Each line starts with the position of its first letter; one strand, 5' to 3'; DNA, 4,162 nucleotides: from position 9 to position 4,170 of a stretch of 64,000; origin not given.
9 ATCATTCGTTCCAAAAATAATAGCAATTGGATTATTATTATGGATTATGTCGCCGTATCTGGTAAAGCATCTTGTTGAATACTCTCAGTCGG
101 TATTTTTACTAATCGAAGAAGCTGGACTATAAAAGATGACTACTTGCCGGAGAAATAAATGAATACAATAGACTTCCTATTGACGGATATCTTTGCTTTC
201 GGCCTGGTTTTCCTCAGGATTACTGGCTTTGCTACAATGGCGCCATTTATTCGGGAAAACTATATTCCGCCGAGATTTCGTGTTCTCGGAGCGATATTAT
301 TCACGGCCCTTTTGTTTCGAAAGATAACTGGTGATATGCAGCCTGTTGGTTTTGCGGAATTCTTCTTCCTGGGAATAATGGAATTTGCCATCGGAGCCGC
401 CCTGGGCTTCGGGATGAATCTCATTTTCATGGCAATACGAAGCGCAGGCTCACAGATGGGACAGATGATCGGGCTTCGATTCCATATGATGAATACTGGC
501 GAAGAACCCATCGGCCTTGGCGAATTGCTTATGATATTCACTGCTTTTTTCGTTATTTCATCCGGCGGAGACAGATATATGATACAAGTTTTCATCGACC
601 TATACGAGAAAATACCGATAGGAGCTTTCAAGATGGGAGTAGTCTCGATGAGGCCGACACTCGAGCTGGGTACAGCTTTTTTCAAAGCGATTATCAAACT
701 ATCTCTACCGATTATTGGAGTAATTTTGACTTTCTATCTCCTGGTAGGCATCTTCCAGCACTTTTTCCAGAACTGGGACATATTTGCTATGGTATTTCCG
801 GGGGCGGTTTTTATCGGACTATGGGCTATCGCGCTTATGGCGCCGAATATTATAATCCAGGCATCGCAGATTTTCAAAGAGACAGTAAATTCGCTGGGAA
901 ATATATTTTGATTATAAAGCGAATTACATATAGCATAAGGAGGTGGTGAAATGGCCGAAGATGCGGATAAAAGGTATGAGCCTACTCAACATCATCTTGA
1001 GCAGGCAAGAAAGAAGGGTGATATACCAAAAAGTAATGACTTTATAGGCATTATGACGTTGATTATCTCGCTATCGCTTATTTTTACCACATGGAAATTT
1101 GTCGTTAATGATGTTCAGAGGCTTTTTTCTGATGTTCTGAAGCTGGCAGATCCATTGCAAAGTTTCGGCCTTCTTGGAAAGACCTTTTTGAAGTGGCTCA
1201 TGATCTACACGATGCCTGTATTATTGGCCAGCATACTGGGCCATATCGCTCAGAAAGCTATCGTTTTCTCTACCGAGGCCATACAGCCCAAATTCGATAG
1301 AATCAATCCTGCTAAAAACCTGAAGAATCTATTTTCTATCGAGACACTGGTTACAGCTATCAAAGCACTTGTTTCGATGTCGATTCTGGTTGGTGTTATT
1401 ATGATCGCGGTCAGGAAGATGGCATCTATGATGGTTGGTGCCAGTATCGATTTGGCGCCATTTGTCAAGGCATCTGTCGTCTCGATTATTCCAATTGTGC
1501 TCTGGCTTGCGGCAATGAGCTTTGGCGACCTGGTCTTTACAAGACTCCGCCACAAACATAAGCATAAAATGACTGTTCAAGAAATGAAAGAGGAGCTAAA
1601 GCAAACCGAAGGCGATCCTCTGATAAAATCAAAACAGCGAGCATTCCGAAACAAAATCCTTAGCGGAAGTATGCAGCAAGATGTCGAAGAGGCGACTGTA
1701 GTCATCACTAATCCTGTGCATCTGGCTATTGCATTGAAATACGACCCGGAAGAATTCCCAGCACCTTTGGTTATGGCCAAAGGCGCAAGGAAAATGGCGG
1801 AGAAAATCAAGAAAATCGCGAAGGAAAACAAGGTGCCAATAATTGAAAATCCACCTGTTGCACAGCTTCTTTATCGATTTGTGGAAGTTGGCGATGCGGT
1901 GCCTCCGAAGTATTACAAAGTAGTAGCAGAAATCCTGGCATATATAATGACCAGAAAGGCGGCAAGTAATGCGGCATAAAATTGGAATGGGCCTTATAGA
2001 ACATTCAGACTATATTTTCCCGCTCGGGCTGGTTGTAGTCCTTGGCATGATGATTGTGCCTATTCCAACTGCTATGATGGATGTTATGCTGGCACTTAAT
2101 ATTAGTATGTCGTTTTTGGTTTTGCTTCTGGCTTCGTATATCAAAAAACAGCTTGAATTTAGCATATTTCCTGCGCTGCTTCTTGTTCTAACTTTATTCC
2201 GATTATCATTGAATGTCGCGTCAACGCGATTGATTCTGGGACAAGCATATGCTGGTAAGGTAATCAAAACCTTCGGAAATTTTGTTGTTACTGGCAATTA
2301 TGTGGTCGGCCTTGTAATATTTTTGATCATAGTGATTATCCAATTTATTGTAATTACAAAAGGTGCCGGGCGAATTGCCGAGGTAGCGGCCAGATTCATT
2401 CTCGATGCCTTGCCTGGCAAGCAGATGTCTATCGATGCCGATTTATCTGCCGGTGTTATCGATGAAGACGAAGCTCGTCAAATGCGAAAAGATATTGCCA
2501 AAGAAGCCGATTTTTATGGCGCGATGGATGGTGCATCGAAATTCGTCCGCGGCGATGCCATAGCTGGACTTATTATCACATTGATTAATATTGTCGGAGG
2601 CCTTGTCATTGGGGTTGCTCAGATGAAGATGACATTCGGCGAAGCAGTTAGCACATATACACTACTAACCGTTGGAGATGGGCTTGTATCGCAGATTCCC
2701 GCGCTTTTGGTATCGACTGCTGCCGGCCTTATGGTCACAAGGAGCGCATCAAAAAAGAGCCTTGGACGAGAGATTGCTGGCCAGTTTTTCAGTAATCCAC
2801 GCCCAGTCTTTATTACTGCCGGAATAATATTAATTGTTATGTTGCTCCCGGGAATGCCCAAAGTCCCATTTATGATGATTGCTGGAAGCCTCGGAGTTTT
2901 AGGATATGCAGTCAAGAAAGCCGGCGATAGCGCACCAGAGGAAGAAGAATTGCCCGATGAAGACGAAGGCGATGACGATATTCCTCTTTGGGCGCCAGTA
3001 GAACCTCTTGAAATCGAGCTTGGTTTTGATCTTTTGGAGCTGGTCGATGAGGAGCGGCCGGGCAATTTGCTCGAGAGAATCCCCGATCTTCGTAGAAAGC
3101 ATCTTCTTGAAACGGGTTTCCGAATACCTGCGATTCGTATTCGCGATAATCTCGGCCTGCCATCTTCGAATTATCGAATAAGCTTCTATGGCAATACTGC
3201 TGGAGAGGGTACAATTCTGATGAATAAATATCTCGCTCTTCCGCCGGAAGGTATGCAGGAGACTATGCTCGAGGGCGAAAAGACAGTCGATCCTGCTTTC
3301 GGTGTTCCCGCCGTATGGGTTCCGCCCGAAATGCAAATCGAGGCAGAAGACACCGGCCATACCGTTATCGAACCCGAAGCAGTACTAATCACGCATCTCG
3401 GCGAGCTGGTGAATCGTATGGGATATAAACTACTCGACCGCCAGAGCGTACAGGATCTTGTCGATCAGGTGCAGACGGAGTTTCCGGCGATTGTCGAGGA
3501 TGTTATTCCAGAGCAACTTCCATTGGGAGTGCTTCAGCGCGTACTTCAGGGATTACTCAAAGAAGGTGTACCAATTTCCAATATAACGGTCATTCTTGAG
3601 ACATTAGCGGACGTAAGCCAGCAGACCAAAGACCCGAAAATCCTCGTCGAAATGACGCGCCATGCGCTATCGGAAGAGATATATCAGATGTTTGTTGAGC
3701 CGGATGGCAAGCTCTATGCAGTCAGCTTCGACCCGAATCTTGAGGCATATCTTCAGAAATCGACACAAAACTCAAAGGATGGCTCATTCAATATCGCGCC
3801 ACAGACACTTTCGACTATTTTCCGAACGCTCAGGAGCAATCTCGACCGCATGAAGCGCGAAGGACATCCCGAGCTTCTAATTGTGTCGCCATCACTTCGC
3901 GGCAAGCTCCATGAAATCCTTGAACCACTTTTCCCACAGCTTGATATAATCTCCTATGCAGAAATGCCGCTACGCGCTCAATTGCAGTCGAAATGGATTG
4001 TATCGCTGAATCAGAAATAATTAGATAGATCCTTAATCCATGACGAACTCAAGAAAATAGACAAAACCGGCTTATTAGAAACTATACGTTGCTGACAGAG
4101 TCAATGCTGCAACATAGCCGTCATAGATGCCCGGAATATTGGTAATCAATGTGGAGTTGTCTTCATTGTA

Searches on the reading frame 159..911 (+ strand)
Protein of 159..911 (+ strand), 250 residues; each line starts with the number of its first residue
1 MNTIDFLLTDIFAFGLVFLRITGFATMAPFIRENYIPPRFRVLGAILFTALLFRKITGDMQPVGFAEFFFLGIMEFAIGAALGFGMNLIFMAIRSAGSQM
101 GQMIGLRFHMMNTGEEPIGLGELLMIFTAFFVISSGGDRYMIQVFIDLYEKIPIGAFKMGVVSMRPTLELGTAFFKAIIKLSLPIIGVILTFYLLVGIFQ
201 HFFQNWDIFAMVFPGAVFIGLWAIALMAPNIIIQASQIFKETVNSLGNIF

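Call 30: search_protein_families(library=pfam, proteins=[window:159-911:+], max_evalue=0.00001)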
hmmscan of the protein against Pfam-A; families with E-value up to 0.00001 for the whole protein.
window:159-911:+ (250 aa): 1 family
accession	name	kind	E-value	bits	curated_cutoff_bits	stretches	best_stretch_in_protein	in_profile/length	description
PF01311.25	Bac_export_1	-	1.3e-32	113.7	27.8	1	12-241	2-229/230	Bacterial export proteins, family 1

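Call 50: find_encoding_contigs(protein=window:159-911:+, flank=10000, max_places=10)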
Protein window:159-911:+ (250 aa): 2 contigs read that carry it; 1 place shown.
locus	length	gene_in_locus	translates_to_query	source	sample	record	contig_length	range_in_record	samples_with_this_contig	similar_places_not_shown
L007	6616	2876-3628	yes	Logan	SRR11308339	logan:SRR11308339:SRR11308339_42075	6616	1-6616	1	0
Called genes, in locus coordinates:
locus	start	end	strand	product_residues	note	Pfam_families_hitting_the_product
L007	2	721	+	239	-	?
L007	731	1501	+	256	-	PF01052:FliMN_C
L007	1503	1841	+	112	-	PF04347:FliO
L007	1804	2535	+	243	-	PF00813:FliP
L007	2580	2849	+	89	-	PF01313:Bac_export_3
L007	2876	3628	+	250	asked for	PF01311:Bac_export_1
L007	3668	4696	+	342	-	PF01312:Bac_export_2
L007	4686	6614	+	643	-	?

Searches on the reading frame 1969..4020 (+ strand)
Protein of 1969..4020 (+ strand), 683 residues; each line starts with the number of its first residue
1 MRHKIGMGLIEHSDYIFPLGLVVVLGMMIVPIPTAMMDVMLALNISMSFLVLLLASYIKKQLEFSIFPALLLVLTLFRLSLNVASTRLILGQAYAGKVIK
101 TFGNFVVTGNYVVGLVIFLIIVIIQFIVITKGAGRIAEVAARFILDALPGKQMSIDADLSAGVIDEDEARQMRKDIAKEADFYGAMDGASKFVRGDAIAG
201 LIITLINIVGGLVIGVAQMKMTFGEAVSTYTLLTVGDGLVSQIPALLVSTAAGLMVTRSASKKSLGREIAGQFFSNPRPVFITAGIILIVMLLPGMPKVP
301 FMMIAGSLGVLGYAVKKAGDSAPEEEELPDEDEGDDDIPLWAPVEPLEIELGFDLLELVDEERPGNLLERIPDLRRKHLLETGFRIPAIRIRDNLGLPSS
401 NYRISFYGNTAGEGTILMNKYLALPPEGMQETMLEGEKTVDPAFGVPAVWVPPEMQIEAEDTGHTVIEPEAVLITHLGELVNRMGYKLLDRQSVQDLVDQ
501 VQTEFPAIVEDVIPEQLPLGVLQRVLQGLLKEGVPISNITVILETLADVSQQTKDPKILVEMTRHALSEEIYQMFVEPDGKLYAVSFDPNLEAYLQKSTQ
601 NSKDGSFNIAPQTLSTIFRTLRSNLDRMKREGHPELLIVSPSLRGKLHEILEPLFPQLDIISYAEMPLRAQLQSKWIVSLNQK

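Call 30: search_protein_families(library=pfam, proteins=[window:1969-4020:+], max_evalue=0.00001)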
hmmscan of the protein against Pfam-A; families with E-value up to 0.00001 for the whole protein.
window:1969-4020:+ (683 aa): 1 family
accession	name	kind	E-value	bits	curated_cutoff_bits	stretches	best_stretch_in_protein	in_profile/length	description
PF00771.25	FHIPEP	-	5.3e-250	831.9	29.1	1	24-668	1-654/657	FHIPEP family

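Call 73: find_encoding_contigs(protein=window:1969-4020:+, flank=10000, max_places=5)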
Protein window:1969-4020:+ (683 aa): no gene with exactly this product is on record in the collection.
